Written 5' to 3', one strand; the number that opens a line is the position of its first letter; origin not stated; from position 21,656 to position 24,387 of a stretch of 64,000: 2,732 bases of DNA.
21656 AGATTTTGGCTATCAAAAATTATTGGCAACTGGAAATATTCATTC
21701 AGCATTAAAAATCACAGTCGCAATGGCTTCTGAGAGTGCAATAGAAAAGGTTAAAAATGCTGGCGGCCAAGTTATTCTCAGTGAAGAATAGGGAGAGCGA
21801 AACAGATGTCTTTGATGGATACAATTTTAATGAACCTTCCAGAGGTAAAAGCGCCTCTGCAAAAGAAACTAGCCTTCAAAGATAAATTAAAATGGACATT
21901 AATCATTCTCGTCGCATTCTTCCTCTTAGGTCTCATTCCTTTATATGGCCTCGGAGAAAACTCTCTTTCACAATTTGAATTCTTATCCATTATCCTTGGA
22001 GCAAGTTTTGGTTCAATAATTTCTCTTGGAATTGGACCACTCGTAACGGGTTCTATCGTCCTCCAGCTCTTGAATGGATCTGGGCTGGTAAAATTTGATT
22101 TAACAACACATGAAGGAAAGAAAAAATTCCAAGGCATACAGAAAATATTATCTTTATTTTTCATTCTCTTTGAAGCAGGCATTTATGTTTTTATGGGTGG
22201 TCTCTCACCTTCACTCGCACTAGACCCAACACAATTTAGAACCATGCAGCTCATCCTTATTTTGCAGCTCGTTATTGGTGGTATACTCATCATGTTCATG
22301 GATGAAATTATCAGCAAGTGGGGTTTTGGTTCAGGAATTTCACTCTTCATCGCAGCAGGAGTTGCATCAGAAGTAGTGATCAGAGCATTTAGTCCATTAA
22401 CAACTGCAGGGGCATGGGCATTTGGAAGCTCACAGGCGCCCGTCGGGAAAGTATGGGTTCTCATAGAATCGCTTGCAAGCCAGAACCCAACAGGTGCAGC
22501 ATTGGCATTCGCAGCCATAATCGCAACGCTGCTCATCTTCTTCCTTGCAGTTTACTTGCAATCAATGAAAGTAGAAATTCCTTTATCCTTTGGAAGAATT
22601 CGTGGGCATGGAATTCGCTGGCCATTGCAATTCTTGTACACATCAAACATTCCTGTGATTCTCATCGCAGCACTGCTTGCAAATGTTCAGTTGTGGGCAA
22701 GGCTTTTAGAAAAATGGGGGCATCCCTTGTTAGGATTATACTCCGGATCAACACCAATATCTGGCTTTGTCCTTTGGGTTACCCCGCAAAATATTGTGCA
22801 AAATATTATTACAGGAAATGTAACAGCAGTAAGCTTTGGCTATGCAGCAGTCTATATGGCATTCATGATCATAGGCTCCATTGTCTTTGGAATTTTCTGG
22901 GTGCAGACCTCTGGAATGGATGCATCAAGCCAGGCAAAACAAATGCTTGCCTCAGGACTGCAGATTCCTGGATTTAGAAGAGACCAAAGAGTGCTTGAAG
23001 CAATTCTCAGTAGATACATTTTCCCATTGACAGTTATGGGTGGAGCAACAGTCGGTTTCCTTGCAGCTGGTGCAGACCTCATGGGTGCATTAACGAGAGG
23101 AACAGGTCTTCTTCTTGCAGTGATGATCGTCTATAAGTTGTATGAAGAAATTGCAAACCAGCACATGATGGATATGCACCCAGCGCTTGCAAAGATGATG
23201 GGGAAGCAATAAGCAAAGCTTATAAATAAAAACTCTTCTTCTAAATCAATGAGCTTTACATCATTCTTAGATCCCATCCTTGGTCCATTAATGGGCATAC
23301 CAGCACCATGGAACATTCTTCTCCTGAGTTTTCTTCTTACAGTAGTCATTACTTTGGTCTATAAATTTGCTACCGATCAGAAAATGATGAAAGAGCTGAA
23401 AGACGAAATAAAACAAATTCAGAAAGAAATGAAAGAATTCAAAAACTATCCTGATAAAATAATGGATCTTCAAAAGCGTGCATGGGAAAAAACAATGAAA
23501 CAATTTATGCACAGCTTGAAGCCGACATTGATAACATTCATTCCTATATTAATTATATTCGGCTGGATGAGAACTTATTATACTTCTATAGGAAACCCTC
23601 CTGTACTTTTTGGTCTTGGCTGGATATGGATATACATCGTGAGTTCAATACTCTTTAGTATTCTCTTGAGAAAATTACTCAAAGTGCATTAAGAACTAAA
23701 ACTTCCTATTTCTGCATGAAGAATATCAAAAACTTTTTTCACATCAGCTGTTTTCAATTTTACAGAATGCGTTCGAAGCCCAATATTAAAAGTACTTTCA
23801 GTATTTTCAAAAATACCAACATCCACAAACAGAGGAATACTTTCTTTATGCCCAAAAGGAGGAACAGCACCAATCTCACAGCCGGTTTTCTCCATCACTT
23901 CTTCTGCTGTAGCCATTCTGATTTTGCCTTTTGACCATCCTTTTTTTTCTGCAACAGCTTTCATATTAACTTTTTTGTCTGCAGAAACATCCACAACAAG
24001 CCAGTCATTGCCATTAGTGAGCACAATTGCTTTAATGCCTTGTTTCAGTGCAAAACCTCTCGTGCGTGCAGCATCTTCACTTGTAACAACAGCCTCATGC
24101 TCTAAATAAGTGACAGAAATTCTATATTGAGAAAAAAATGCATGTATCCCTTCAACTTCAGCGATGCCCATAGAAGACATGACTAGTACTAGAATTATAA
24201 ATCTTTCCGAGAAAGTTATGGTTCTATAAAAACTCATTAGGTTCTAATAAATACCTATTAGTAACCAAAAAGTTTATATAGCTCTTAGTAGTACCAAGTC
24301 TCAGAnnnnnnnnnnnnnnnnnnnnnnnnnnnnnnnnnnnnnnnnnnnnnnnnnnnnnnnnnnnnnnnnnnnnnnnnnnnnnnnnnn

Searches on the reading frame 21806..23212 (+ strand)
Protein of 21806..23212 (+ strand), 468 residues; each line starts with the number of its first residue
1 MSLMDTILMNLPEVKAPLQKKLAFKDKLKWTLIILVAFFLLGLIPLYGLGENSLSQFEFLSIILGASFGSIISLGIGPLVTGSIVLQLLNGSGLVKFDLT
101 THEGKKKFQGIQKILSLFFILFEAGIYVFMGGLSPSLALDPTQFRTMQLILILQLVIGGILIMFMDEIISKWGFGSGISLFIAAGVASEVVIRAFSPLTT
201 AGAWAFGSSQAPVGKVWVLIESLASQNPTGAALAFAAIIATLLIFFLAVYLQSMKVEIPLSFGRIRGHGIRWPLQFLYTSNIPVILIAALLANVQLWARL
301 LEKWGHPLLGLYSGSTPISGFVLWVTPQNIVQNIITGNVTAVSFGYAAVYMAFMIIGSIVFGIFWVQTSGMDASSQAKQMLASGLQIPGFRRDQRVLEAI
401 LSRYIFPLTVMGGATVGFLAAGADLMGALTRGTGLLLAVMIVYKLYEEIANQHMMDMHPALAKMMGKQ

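Call 29: find_related_loci(query=window:21806-23212:+, collection=metagenome_contigs, flank=10000)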
Query window:21806-23212:+ (468 aa) in metagenome_contigs; peptide patterns used: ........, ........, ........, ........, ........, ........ (x = any residue, [..] = any of these).
92 stretches matched a pattern; 49 encode a relative of the query (tblastn E <= 1e-3); 49 distinct loci.
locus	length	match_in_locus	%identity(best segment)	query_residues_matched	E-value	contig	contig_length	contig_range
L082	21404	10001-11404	82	1-468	0e+0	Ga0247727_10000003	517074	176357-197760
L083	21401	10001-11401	82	1-467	0e+0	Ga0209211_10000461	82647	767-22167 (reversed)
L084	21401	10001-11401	82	1-467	0e+0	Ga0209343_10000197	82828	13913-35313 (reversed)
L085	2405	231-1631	81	1-467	0e+0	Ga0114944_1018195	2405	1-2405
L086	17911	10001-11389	80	1-463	0e+0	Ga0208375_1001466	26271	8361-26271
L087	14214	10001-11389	80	1-463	0e+0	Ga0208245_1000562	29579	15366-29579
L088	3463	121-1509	80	1-463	0e+0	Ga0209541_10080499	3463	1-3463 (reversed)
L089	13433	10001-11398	79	1-466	0e+0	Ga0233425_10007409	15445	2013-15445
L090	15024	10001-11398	78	1-466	0e+0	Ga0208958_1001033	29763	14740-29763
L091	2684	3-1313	83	32-468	0e+0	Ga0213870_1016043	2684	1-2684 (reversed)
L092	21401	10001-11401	76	1-467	0e+0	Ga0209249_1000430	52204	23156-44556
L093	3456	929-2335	75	1-467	0e+0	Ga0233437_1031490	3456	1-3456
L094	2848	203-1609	74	1-467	0e+0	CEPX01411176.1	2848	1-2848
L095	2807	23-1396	74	10-467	0e+0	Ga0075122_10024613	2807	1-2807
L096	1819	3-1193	80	71-467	0e+0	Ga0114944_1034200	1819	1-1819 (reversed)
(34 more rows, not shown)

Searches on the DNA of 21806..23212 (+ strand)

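Call 62: search_rna_families(source=L123, start=18500, end=20000, threshold=gathering, show_alignments=1)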
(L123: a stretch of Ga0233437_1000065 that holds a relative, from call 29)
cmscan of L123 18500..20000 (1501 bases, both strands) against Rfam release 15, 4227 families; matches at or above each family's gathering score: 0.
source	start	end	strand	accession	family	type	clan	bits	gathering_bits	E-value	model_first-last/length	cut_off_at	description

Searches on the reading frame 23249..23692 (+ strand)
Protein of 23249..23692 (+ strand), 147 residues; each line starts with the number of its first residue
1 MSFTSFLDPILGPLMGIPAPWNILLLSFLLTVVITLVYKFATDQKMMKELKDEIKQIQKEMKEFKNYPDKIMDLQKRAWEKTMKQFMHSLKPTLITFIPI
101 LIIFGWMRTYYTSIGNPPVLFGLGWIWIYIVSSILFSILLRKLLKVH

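Call 3: search_protein_families(library=pfam, proteins=[window:23249-23692:+], max_evalue=0.1)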
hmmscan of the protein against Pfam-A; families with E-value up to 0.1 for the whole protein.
window:23249-23692:+ (147 aa): 18 families
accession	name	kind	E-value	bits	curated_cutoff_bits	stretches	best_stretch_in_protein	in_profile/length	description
PF01956.21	EMC3_TMCO1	-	9.3e-12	45.5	27.1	1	6-113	3-114/169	Integral membrane protein EMC3/TMCO1-like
PF02096.25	60KD_IMP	-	3.3e-05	24.4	35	1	21-116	3-98/163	60Kd inner membrane protein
PF25100.1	DUF7809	-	0.0017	19.1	27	1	42-91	52-101/160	Domain of unknown function (DUF7809)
PF08385.17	DHC_N1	-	0.0088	15.1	28.3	1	45-90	247-296/562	Dynein heavy chain, N-terminal region 1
PF19903.4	DUF6376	-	0.016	16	27.3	1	35-75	21-63/116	Family of unknown function (DUF6376)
PF04356.17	DUF489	-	0.02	15.4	26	1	31-83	82-134/192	Protein of unknown function (DUF489)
PF05405.19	Mt_ATP-synt_B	-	0.031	14.4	21.7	1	24-67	19-59/163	Mitochondrial ATP synthase B chain precursor (ATP-synt_B)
PF12896.12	ANAPC4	-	0.043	13.8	23.1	1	35-90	19-76/203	Anaphase-promoting complex, cyclosome, subunit 4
PF17561.7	TssO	-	0.046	14.3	29.2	1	23-77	14-70/148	Type VI secretion system, TssO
PF11598.13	COMP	-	0.05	14.4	23.9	0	45-62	15-32/45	Cartilage oligomeric matrix protein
PF13858.11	DUF4199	-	0.052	14.4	32.3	0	24-104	75-137/165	Protein of unknown function (DUF4199)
PF08285.16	DPM3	-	0.059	14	25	1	23-62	46-85/90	Dolichol-phosphate mannosyltransferase subunit 3 (DPM3)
PF20990.2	DUF2207_C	-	0.064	13.4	33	0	21-77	164-219/247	Predicted membrane protein (DUF2207) C-terminal domain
PF07299.16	EF-G-binding_N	-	0.072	14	27.1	1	37-97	20-82/83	Elongation factor G-binding protein, N-terminal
PF19068.5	DUF5764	-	0.08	13.4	29.2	0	29-98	19-88/133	Family of unknown function (DUF5764)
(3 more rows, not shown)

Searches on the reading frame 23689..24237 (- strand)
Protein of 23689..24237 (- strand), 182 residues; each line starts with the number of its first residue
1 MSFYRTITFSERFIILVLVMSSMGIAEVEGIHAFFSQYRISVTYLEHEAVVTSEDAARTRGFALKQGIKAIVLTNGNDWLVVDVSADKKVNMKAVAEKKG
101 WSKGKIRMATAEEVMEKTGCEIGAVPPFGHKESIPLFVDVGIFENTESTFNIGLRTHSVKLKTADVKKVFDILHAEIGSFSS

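Call 3: search_protein_families(library=pfam, proteins=[window:23689-24237:-], max_evalue=0.1)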
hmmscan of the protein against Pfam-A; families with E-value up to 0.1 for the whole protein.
window:23689-24237:- (182 aa): 1 family
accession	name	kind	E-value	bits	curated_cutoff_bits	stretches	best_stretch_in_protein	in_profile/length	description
PF04073.20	tRNA_edit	-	5.1e-26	91.6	25.5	1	47-168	1-122/123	Aminoacyl-tRNA editing domain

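Call 9: search_protein_families(library=ncbifam, proteins=[window:23689-24237:-], max_evalue=0.1)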
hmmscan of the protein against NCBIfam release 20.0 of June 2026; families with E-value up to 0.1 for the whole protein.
window:23689-24237:- (182 aa): 4 families
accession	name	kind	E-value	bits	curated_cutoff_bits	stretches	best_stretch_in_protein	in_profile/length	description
TIGR00011.1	YbaK_EbsC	equivalog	1.2e-14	54.4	153.25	1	43-177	18-151/152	Cys-tRNA(Pro) deacylase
NF006625.0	PRK09194.1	equivalog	1.4e-07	30.8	558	1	45-158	252-361/559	proline--tRNA ligase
NF007951.0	PRK10670.1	equivalog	1.7e-05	24.8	243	1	53-177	30-155/159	Cys-tRNA(Pro)/Cys-tRNA(Cys) deacylase YbaK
TIGR04546.1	rSAM_ahbC_deAc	equivalog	0.037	12.8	650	0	33-175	79-202/390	12,18-didecarboxysiroheme deacetylase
